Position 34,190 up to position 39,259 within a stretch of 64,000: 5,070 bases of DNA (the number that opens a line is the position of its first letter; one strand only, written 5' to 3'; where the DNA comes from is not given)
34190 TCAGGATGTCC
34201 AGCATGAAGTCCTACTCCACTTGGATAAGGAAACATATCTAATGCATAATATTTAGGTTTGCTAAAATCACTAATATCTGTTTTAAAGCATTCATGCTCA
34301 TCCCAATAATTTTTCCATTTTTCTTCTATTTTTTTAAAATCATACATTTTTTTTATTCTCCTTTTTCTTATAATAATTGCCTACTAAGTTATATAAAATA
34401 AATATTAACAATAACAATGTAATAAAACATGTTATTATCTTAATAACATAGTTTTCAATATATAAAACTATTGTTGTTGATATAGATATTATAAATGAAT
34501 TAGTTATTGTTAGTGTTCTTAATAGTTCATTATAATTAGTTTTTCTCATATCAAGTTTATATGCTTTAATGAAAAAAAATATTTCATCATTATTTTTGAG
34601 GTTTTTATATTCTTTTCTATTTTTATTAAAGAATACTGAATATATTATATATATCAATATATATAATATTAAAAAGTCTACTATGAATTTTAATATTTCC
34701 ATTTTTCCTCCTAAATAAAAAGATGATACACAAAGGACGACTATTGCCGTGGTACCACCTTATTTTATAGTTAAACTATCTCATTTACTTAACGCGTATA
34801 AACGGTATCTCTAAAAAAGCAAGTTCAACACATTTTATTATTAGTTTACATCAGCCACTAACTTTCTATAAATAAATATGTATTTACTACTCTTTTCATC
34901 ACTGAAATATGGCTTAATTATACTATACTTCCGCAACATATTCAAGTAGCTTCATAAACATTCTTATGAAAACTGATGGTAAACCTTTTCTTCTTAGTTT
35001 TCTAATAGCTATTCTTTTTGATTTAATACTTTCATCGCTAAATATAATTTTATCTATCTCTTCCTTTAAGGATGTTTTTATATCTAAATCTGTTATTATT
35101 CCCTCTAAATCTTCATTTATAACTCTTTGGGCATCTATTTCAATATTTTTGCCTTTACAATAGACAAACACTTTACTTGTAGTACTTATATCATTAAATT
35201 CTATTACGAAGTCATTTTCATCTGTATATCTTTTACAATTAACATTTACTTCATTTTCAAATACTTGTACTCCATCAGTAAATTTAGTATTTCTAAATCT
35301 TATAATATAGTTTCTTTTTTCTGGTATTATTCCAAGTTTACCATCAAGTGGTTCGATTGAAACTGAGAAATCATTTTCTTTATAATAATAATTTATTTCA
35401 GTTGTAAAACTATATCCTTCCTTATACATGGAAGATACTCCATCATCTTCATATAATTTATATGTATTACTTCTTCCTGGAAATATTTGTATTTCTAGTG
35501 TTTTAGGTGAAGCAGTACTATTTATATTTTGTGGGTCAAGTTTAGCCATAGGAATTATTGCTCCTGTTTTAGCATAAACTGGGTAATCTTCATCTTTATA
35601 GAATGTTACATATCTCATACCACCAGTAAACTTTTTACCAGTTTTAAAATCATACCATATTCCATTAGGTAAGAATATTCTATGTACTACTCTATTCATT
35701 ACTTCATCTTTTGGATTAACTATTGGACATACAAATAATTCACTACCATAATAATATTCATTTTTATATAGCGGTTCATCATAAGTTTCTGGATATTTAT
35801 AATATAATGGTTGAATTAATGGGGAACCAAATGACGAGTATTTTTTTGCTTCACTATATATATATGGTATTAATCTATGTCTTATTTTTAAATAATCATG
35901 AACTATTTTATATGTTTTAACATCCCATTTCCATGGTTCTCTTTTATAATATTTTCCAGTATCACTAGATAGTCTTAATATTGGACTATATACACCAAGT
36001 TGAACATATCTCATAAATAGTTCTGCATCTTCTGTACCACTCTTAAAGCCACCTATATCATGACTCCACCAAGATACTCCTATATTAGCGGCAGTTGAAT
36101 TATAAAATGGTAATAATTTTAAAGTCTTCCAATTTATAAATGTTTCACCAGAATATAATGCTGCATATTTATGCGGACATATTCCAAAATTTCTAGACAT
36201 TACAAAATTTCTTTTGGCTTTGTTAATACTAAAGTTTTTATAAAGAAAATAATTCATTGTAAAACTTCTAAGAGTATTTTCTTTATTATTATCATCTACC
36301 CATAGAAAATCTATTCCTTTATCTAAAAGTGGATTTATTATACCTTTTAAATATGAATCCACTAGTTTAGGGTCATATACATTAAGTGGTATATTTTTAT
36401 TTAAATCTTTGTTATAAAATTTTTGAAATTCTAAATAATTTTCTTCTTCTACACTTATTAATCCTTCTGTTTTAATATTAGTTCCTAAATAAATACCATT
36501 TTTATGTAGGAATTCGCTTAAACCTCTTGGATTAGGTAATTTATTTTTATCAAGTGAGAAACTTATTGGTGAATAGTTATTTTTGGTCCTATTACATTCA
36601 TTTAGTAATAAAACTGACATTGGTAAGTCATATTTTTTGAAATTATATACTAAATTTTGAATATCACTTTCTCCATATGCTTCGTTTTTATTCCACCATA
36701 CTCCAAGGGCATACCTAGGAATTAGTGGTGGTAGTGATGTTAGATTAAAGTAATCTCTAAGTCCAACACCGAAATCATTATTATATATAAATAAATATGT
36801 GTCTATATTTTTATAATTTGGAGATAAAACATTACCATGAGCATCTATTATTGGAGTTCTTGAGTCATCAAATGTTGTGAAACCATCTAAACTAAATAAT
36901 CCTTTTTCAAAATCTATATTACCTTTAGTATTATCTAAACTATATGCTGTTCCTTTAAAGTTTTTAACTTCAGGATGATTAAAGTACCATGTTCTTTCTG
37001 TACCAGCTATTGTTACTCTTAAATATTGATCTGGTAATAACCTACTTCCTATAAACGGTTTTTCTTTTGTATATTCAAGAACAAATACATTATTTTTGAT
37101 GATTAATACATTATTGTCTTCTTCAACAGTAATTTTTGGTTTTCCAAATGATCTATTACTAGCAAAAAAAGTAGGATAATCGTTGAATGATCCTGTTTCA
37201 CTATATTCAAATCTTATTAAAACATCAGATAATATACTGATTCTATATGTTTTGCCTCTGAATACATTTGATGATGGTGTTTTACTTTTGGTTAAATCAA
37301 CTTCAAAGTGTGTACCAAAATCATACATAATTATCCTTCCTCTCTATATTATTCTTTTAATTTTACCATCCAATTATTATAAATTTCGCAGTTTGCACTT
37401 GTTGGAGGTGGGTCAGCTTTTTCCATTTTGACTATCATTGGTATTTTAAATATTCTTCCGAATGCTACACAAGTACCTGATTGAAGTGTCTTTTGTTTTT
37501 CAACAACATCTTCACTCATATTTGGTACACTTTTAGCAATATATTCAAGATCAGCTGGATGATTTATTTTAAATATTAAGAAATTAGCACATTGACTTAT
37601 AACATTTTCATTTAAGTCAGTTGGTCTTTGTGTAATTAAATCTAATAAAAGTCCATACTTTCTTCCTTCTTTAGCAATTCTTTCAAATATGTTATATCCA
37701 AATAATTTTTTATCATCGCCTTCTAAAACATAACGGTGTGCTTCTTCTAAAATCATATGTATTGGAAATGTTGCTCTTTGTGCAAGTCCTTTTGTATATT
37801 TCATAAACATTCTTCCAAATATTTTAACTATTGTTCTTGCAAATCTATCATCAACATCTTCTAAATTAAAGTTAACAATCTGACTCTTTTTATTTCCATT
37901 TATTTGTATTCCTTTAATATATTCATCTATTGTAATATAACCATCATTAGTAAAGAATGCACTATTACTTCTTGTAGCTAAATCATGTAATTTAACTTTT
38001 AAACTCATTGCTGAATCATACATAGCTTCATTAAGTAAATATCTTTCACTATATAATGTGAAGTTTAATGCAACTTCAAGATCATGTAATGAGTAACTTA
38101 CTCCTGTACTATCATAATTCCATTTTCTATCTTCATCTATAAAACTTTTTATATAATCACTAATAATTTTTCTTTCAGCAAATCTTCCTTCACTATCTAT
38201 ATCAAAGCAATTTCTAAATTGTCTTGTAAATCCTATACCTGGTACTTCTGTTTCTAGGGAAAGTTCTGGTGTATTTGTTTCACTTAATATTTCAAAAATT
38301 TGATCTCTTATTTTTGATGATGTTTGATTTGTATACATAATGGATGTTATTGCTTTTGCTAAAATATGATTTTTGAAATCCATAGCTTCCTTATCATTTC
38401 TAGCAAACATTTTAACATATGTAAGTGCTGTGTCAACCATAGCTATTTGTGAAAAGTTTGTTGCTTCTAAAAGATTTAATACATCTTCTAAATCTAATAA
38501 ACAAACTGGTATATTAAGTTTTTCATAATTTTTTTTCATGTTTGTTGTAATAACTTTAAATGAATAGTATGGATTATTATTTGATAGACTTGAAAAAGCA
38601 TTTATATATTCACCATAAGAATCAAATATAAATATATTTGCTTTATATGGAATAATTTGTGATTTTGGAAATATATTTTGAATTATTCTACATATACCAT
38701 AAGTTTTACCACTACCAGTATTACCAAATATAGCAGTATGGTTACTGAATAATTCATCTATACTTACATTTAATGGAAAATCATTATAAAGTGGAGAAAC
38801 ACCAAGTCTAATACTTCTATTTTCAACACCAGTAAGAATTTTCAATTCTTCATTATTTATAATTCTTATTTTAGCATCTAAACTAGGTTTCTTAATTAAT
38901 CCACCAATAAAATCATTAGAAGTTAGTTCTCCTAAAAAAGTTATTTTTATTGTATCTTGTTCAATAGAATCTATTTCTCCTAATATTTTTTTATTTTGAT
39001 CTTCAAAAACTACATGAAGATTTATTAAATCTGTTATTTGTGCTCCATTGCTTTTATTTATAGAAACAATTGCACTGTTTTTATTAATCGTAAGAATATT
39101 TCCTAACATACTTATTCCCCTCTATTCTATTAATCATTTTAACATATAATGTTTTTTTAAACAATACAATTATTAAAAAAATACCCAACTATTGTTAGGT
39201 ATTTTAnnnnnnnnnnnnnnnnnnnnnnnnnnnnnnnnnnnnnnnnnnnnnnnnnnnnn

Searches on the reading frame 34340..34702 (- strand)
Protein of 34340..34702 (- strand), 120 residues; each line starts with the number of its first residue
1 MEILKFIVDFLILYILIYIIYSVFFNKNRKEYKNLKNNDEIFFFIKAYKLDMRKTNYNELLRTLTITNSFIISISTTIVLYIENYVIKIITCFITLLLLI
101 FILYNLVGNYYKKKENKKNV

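Call 63: search_protein_families(library=pfam, proteins=[window:34340-34702:-], max_evalue=0.0001)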
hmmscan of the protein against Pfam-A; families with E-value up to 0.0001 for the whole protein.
window:34340-34702:- (120 aa): 1 family
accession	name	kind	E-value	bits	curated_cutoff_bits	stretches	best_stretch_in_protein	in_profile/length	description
PF11368.13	DUF3169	-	3.3e-05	24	31.6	1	6-118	53-171/250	Protein of unknown function (DUF3169)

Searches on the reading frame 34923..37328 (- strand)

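Call 63: search_protein_families(library=pfam, proteins=[window:34923-37328:-], max_evalue=0.0001)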
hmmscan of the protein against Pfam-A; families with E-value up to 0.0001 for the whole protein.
window:34923-37328:- (801 aa): 3 families
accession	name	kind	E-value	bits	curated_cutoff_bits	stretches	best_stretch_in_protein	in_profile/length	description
PF01055.32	Glyco_hydro_31_2nd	-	9e-47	160.4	23.5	1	200-492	1-327/328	Glycosyl hydrolases family 31 TIM-barrel domain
PF21365.3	Glyco_hydro_31_3rd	-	2.5e-16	60.4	24.4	1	501-592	1-87/87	Glycosyl hydrolase family 31 C-terminal domain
PF17137.9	DUF5110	-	2.4e-12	47.2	27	1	610-680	1-70/71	Domain of unknown function (DUF5110)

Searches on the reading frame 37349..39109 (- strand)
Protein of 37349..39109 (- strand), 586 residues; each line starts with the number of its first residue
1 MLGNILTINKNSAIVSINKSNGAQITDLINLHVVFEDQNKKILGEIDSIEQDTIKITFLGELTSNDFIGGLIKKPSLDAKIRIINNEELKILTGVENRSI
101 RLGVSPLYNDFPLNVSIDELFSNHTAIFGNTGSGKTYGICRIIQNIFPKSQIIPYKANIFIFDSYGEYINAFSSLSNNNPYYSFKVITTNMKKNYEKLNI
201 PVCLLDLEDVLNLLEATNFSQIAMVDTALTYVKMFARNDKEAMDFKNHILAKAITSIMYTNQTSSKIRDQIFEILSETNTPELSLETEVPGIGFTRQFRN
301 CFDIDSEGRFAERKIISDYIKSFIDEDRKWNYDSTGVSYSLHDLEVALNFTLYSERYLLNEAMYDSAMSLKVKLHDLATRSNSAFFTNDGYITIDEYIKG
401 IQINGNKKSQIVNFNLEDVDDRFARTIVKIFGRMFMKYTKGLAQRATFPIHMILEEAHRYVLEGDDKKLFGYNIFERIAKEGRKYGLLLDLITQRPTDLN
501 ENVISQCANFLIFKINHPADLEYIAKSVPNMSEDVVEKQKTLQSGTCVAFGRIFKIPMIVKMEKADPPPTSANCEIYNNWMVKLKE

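Call 63: search_protein_families(library=pfam, proteins=[window:37349-39109:-], max_evalue=0.0001)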
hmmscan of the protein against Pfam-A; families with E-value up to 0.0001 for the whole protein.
window:37349-39109:- (586 aa): 2 families
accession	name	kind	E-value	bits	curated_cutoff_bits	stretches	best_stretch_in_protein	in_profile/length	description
PF01935.23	DUF87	-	1.5e-20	74.7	23.2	1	109-268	10-155/220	Helicase HerA, central domain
PF01580.24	FtsK_SpoIIIE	-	1.9e-06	27.9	24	0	122-277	38-178/221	FtsK/SpoIIIE family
